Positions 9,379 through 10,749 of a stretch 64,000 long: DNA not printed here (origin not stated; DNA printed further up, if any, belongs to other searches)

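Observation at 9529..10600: Shared C-terminal anchor module (beta-sandwich, 2 TM helices, beta-sandwich) in two paralogous surface proteins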

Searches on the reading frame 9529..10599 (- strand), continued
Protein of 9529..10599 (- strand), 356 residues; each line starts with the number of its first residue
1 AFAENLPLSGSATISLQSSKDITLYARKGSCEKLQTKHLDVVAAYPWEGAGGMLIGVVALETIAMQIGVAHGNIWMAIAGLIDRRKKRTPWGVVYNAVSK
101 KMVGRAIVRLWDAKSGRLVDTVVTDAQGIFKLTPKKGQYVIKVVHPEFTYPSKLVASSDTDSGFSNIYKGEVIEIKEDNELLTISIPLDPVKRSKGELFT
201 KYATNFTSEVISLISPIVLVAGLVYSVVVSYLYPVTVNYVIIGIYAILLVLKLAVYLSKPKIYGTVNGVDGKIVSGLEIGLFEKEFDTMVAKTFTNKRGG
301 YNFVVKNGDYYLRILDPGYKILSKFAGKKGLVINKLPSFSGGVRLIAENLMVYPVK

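Call 67: list_cluster_members(proteins=[P0003, P0034, P0067, P0162, P0171, P0182, P0199, P0201, P0228, P0246])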
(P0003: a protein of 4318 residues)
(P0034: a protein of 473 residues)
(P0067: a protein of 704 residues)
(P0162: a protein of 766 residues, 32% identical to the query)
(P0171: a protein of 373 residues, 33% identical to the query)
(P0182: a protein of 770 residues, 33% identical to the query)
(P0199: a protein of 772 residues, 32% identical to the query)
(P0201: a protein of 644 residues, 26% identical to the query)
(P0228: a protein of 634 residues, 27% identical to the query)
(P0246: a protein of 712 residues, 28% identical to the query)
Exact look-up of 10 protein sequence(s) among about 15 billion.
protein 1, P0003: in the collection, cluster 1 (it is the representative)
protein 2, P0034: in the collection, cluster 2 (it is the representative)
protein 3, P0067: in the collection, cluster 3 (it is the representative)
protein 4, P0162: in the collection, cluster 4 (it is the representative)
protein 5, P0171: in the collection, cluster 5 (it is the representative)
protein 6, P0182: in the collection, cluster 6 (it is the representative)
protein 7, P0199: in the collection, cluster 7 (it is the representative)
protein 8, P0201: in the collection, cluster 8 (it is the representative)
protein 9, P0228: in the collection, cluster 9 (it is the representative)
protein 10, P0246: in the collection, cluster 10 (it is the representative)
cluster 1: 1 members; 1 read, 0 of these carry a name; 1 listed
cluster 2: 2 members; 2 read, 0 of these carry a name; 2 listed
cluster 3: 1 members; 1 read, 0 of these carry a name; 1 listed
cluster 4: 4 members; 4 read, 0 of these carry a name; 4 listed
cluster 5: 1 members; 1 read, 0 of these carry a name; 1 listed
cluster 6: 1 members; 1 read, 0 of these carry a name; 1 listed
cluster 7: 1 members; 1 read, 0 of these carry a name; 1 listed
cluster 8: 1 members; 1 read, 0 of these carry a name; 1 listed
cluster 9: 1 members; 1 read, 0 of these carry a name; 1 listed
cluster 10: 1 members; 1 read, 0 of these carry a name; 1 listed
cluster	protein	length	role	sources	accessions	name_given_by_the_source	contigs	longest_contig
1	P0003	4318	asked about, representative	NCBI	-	-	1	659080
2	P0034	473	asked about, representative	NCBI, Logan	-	-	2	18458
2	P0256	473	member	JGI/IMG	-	-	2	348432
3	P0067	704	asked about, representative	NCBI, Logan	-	-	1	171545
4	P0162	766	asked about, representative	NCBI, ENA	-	-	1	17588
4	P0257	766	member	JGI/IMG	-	-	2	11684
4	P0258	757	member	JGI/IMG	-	-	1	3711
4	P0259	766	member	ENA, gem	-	-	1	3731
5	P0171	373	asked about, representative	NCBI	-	-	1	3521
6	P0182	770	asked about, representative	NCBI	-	-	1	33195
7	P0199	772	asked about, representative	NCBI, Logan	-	-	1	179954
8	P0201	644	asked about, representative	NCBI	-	-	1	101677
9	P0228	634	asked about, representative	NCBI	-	-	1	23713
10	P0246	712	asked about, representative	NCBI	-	-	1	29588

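Call 68: find_encoding_contigs(protein=P0032, flank=7000, max_places=2)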
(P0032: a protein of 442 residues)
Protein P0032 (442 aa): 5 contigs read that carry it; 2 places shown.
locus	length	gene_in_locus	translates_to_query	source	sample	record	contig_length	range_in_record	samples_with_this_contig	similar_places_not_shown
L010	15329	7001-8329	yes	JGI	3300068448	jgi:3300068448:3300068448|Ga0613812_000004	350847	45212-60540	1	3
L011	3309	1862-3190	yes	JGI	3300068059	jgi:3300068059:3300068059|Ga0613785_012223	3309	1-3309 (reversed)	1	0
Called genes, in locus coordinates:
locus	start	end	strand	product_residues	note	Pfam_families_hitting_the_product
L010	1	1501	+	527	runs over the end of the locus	-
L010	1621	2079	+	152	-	PF13302:Acetyltransf_3, PF00583:Acetyltransf_1, PF13508:Acetyltransf_7 (weak), PF08445:FR47 (weak)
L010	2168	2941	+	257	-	-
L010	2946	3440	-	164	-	-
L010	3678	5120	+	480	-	PF00133:tRNA-synt_1, PF01406:tRNA-synt_1e (weak), PF09334:tRNA-synt_1g, PF00133:tRNA-synt_1, PF19303:Anticodon_3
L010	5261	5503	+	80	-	-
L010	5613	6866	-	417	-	PF00675:Peptidase_M16, PF05193:Peptidase_M16_C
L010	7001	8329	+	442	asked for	PF13620:CarboxypepD_reg (faint), PF13715:CarbopepD_reg_2 (faint)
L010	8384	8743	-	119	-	PF12732:YtxH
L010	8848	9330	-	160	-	PF02075:RuvC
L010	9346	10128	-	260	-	PF20772:TACO1_YebC_N, PF01709:Transcrip_reg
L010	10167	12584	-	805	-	PF26449:DUF8128, PF02534:T4SS-DNA_transf (faint), PF01935:DUF87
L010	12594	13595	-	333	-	PF13399:LytR_C (faint)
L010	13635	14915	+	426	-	PF03952:Enolase_N, PF00113:Enolase_C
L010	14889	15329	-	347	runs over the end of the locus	PF00953:Glycos_transf_4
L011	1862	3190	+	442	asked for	PF13620:CarboxypepD_reg (faint), PF13715:CarbopepD_reg_2 (faint)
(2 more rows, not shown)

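Call 69: find_encoding_contigs(protein=P0173, flank=7000, max_places=2)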
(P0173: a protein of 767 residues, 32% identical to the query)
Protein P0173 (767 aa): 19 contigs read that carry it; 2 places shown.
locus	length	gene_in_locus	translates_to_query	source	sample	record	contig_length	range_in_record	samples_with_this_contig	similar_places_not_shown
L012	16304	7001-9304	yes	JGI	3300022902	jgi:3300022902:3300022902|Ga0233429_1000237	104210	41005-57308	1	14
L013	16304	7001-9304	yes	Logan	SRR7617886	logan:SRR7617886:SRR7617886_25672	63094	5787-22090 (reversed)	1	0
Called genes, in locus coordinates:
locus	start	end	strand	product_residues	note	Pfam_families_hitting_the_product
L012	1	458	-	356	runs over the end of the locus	PF18895:T4SS_pilin (weak)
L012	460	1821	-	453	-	PF01547:SBP_bac_1, PF13416:SBP_bac_8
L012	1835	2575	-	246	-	PF18895:T4SS_pilin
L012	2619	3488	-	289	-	PF00483:NTP_transferase, PF12804:NTP_transf_3 (faint)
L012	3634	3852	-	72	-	PF01084:Ribosomal_S18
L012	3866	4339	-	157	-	PF00436:SSB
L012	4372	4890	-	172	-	PF01250:Ribosomal_S6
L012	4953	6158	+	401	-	-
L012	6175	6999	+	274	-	-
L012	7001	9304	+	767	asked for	PF13620:CarboxypepD_reg, PF13715:CarbopepD_reg_2 (faint), PF22904:NOMO1-like_2nd (faint), PF17210:SdrD_B (faint), PF13620:CarboxypepD_reg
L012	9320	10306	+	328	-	-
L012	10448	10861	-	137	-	-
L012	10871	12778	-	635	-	PF00456:Transketolase_N, PF13292:DXP_synthase_N, PF00676:E1_dh, PF02775:TPP_enzyme_C (weak), PF02779:Transket_pyr, PF02780:Transketolase_C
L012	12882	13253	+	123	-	-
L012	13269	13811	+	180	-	-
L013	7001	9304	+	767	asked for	PF13620:CarboxypepD_reg, PF13715:CarbopepD_reg_2 (faint), PF22904:NOMO1-like_2nd (faint), PF17210:SdrD_B (faint), PF13620:CarboxypepD_reg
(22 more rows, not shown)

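Call 74: find_related_loci(query=A4, collection=metagenome_contigs, flank=8000)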
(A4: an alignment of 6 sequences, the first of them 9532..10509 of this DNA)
Query A4 (326 aa) in metagenome_contigs; peptide patterns used: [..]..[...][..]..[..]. (x = any residue, [..] = any of these).
59 stretches matched a pattern; 8 encode a relative of the query (tblastn E <= 1e-3); 8 distinct loci.
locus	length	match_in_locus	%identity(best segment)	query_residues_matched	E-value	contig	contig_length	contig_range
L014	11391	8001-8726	33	45-289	1e-33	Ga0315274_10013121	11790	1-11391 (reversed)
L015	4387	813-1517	31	55-290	4e-32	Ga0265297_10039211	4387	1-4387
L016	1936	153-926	32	56-318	3e-31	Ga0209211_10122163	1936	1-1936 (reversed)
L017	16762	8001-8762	29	56-302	2e-27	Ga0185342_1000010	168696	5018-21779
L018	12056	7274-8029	29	39-290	2e-25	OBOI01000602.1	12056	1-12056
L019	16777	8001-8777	29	34-295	3e-25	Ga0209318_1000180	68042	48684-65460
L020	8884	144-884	28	48-293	1e-23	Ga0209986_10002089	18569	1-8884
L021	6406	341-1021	29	58-322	7e-22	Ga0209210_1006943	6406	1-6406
